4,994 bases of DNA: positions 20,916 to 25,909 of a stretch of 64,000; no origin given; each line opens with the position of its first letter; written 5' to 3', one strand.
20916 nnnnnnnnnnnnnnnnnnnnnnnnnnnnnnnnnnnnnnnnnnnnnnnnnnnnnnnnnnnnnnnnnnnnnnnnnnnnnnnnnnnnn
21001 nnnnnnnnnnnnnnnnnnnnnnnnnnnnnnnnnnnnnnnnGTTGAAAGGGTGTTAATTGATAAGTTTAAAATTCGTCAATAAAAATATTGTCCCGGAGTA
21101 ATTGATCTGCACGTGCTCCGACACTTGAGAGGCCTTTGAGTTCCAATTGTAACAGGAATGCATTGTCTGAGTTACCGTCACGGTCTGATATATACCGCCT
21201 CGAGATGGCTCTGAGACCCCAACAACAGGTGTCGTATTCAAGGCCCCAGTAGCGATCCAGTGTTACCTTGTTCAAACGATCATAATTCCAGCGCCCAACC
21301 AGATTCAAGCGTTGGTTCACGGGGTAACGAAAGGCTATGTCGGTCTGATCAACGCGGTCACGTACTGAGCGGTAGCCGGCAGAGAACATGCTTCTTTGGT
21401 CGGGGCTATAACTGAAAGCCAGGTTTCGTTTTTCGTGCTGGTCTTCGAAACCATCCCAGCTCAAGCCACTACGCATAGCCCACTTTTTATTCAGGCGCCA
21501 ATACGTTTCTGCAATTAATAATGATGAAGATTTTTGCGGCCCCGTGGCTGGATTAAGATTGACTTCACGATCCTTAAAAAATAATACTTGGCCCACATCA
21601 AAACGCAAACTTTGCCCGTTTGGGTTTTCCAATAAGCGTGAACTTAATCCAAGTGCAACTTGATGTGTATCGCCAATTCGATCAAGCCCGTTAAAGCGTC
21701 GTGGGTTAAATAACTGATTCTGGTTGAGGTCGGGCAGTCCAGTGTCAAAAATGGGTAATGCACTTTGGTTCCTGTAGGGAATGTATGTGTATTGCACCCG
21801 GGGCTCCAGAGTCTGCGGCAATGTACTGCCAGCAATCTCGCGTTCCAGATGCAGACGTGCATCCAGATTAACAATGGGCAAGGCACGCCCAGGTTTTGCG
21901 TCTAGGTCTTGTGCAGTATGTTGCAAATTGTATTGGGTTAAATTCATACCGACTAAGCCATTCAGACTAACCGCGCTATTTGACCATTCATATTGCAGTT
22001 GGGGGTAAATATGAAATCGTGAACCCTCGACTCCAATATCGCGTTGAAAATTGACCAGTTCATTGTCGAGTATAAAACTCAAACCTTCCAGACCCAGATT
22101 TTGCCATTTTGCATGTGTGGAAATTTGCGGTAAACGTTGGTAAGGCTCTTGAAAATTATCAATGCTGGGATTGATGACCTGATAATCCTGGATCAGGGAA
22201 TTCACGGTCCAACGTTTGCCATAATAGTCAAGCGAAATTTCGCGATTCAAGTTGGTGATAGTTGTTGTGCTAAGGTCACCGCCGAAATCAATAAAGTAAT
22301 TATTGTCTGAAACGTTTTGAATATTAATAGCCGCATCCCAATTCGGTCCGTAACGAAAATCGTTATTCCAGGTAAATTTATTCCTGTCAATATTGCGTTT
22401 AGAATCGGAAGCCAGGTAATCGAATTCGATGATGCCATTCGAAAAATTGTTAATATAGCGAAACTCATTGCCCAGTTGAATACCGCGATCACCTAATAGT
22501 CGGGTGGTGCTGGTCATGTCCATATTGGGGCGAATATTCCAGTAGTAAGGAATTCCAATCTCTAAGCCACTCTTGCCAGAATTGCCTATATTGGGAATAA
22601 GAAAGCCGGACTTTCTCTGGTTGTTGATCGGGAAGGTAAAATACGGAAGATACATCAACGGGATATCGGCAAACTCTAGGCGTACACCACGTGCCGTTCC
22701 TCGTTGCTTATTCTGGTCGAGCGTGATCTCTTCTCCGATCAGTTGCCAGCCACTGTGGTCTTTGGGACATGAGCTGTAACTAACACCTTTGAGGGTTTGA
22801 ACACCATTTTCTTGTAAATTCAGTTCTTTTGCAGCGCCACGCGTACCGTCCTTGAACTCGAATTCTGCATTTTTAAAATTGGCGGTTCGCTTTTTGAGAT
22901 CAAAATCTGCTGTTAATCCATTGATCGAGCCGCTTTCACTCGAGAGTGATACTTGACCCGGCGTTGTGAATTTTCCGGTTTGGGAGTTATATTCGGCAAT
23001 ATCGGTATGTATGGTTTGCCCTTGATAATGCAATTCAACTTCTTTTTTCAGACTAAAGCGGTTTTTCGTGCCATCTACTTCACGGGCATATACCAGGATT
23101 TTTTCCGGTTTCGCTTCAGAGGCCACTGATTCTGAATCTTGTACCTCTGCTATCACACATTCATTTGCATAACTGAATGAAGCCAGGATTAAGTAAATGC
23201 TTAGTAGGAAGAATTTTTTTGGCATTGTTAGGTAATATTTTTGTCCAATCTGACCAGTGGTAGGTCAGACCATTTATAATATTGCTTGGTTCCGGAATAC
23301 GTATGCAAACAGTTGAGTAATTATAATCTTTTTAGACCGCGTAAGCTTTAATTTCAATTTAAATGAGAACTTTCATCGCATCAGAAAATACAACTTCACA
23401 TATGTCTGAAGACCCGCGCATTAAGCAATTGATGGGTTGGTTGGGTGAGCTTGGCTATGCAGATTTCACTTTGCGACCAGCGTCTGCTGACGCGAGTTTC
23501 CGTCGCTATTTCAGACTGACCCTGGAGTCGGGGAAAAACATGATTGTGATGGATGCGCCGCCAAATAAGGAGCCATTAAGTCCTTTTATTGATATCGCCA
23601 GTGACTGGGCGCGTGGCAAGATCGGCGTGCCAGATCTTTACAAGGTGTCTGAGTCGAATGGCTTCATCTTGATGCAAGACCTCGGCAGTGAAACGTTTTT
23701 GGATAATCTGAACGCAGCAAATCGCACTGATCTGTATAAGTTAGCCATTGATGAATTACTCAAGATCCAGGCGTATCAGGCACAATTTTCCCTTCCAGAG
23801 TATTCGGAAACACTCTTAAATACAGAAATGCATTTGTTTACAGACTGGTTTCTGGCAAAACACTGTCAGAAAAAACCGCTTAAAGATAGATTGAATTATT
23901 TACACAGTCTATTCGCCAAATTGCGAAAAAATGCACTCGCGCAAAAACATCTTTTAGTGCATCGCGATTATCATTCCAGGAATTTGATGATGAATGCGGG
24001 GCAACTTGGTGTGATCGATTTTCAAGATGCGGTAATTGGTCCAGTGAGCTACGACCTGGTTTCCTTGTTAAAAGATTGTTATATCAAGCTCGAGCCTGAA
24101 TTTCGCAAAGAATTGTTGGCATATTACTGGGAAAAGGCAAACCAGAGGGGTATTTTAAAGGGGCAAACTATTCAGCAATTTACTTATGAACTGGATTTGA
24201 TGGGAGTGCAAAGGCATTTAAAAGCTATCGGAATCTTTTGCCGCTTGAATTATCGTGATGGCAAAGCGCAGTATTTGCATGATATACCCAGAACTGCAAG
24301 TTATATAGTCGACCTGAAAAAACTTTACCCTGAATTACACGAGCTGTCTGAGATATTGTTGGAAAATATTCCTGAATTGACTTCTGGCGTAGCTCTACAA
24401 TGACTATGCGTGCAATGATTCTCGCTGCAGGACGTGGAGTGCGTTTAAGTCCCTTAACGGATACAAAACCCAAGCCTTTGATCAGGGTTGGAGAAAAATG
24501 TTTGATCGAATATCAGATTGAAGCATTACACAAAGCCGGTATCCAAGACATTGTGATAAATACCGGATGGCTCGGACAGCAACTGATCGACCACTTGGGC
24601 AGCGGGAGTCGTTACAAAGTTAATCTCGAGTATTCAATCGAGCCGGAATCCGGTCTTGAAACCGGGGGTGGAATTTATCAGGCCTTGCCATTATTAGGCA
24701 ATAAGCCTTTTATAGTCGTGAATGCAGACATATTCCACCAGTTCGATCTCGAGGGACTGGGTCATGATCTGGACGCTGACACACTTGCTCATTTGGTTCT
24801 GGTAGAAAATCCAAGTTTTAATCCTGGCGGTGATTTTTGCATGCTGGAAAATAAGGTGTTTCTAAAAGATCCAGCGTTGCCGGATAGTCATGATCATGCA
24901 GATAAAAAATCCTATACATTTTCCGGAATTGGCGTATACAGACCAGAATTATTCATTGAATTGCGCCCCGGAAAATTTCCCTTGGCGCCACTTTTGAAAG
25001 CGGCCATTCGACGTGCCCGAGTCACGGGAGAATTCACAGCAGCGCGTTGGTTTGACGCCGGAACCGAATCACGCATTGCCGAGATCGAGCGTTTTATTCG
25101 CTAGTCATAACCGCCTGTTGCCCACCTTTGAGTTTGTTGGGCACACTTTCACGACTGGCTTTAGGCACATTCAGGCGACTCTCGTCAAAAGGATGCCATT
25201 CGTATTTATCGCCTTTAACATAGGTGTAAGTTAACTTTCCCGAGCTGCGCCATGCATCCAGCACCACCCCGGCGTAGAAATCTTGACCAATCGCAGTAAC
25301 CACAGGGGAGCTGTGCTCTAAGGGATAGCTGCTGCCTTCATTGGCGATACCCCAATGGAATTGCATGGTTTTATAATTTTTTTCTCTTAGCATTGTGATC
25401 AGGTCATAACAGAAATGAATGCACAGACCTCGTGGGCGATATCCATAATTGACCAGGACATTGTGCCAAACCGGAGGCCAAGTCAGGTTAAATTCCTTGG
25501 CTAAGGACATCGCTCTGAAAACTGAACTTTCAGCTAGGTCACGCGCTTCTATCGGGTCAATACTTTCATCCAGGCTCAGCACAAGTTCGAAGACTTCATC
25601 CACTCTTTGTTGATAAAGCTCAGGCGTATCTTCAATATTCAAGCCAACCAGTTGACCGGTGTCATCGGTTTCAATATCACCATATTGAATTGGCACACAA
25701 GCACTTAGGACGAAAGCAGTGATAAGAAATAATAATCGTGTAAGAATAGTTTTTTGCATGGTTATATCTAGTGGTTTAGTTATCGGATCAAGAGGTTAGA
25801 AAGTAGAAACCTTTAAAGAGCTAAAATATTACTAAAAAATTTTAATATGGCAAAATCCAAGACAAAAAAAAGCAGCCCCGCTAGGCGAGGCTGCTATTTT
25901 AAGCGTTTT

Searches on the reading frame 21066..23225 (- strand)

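Call 23: search_protein_families(library=pfam, proteins=[window:21066-23225:-], max_evalue=0.001)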
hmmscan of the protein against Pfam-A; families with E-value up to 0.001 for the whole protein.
window:21066-23225:- (719 aa): 2 families
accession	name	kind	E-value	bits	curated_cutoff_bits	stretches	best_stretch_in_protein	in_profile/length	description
PF04453.20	LptD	-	2.8e-85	287.4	22.4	1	281-638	3-382/384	LPS transport system D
PF06835.18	LptC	-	6e-05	23.2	21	1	55-119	99-168/175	Lipopolysaccharide-assembly, LptC-related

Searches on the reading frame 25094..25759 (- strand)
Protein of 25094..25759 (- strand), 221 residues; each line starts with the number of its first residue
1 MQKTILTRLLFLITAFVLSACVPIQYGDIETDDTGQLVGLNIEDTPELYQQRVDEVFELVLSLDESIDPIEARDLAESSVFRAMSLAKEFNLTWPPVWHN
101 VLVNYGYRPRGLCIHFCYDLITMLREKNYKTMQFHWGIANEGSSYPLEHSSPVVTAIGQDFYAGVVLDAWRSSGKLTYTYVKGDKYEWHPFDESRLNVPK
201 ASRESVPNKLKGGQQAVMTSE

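Call 23: search_protein_families(library=pfam, proteins=[window:25094-25759:-], max_evalue=0.001)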
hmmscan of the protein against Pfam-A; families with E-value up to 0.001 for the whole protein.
window:25094-25759:- (221 aa): 0 families

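Call 51: search_protein_families(library=ncbifam, proteins=[window:25094-25759:-], max_evalue=0.1)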
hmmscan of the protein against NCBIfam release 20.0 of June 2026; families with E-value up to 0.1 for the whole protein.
window:25094-25759:- (221 aa): 0 families

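Call 73: search_solved_structures(query=window:25094-25759:-, max_evalue=1)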
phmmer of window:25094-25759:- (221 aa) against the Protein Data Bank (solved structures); distinct sequences matched with E-value up to 1: 1.
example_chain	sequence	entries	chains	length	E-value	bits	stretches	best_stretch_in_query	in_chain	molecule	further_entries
2v5y_A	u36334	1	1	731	0.13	14.7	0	85-146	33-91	RECEPTOR-TYPE TYROSINE-PROTEIN PHOSPHATASE MU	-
